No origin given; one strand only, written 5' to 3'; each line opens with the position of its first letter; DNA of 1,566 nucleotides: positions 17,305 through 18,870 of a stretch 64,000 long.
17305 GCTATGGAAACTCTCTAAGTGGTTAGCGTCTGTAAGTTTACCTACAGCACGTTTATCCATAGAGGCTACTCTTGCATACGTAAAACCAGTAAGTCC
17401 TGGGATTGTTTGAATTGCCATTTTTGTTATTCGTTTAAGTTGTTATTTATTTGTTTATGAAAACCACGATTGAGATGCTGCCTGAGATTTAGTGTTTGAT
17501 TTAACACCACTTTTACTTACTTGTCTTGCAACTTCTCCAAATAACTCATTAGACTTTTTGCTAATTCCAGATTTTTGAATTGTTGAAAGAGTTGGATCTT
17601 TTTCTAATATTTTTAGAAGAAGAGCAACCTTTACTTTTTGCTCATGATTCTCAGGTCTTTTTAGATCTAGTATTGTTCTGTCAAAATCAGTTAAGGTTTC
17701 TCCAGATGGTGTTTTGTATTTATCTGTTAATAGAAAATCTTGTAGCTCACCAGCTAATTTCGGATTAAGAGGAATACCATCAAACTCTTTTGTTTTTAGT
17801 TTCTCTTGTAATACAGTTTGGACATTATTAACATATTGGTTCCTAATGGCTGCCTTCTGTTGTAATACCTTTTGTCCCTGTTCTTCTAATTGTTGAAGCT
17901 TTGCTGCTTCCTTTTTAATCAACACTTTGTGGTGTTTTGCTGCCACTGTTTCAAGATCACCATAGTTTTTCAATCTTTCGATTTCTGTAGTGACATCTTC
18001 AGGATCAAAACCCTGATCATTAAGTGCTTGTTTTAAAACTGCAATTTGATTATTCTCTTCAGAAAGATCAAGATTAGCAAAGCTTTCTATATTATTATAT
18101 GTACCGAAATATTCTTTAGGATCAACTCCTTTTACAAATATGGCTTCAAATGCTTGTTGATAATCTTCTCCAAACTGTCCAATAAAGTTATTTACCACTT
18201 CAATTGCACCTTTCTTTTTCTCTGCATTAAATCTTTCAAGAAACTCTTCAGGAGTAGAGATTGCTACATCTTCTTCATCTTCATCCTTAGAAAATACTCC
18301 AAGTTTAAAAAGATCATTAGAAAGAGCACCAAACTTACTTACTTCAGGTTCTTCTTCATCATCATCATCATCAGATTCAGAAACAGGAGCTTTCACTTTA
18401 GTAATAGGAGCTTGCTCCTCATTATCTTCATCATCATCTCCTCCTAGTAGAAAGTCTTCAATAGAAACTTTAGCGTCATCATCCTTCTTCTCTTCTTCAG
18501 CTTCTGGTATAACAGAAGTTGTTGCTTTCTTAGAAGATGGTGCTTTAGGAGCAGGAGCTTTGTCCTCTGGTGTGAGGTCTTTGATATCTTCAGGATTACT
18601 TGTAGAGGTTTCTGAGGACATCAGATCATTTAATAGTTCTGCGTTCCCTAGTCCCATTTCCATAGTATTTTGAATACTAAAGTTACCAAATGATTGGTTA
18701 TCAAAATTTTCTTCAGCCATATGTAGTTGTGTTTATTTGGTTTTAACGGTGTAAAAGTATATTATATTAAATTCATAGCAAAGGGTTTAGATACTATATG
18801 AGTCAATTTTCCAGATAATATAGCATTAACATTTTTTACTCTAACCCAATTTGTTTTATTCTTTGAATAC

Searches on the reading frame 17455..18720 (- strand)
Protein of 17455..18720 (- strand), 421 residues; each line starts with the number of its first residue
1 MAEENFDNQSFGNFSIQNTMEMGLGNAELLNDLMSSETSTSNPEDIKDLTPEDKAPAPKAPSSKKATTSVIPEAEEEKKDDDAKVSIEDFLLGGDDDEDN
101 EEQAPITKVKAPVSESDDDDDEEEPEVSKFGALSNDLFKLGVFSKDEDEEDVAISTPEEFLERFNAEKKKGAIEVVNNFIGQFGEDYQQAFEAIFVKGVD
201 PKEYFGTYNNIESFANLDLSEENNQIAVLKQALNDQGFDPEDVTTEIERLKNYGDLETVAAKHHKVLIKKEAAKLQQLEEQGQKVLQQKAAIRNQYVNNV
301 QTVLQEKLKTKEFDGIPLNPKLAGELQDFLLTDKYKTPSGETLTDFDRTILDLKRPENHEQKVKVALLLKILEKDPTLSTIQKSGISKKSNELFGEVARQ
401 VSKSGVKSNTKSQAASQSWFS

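Call 10: search_protein_families(library=phrogs, proteins=[window:17455-18720:-], max_evalue=0.001)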
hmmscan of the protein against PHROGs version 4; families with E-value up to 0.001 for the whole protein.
window:17455-18720:- (421 aa): 1 family
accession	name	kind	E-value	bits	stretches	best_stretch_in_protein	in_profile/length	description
phrog_16294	-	unknown function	4e-07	30.6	1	217-409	183-368/381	-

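Call 11: search_protein_families(library=pfam, proteins=[window:17455-18720:-], max_evalue=0.01)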
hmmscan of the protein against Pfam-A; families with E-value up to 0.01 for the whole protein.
window:17455-18720:- (421 aa): 0 families
